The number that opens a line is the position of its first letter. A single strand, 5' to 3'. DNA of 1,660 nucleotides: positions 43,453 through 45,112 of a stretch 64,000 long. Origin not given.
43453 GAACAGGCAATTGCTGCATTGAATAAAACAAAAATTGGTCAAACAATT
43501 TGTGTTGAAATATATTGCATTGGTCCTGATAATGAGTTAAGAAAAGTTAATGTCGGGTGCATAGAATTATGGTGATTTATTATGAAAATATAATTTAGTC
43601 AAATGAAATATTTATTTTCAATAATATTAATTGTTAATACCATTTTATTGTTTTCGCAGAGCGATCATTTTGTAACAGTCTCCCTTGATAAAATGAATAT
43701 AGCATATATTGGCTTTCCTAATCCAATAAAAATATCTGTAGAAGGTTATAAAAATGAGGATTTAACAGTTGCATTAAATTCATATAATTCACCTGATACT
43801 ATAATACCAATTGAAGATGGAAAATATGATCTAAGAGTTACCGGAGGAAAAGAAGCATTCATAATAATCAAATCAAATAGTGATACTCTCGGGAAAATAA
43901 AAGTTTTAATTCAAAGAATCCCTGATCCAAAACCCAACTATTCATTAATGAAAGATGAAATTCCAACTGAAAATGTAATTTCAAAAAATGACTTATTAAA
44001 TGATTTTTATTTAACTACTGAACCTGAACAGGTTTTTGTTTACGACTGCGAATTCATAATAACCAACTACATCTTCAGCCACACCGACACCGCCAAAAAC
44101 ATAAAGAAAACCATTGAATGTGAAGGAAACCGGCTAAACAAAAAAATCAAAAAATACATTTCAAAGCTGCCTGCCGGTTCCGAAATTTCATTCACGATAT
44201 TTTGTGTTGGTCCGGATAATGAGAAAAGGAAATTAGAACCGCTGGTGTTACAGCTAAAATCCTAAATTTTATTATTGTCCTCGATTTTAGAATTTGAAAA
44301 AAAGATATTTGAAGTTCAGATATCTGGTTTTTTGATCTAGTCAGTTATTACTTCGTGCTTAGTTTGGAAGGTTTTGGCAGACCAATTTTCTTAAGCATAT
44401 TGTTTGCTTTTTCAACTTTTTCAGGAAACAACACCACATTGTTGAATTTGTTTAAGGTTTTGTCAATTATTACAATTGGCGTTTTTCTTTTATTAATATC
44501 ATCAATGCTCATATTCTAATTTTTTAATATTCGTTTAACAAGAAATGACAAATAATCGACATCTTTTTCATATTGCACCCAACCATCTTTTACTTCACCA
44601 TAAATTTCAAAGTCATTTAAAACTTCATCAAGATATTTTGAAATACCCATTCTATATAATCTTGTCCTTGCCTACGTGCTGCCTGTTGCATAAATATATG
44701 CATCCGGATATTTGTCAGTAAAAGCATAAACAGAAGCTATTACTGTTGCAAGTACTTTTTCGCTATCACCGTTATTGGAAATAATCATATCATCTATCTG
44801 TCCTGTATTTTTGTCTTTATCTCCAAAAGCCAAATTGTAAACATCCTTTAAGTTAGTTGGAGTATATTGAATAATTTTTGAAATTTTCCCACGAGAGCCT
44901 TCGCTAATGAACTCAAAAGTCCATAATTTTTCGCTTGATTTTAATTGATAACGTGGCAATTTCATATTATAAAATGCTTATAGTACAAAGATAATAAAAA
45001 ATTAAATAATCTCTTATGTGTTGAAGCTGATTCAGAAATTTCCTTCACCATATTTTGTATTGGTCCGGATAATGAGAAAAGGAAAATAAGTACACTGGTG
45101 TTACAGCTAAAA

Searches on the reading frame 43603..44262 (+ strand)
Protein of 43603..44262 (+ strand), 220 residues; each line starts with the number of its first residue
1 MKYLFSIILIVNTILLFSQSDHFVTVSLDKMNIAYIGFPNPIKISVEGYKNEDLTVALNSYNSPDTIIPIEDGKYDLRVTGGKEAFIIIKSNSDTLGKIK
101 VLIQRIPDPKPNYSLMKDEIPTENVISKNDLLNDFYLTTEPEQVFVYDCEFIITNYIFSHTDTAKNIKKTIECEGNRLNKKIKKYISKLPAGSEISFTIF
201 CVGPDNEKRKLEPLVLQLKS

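Call 38: search_protein_families(library=pfam, proteins=[window:43603-44262:+], max_evalue=0.0001)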
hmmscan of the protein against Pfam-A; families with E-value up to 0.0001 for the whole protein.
window:43603-44262:+ (220 aa): 1 family
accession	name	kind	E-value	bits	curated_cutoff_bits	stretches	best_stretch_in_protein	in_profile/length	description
PF21602.3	GldM_3rd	-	1.7e-08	35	25.2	1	24-94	2-68/82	GldM third domain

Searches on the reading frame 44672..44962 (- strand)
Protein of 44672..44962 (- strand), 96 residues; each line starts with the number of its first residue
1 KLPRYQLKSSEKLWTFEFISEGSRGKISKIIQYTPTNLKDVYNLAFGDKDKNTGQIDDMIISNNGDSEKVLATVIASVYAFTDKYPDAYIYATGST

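Call 38: search_protein_families(library=pfam, proteins=[window:44672-44962:-], max_evalue=0.0001)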
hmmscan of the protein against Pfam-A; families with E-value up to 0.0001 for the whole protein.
window:44672-44962:- (96 aa): 1 family
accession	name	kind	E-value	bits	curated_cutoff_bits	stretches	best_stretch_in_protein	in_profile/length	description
PF22028.2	DUF6934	-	3.7e-37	128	27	1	2-96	2-96/145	Family of unknown function (DUF6934)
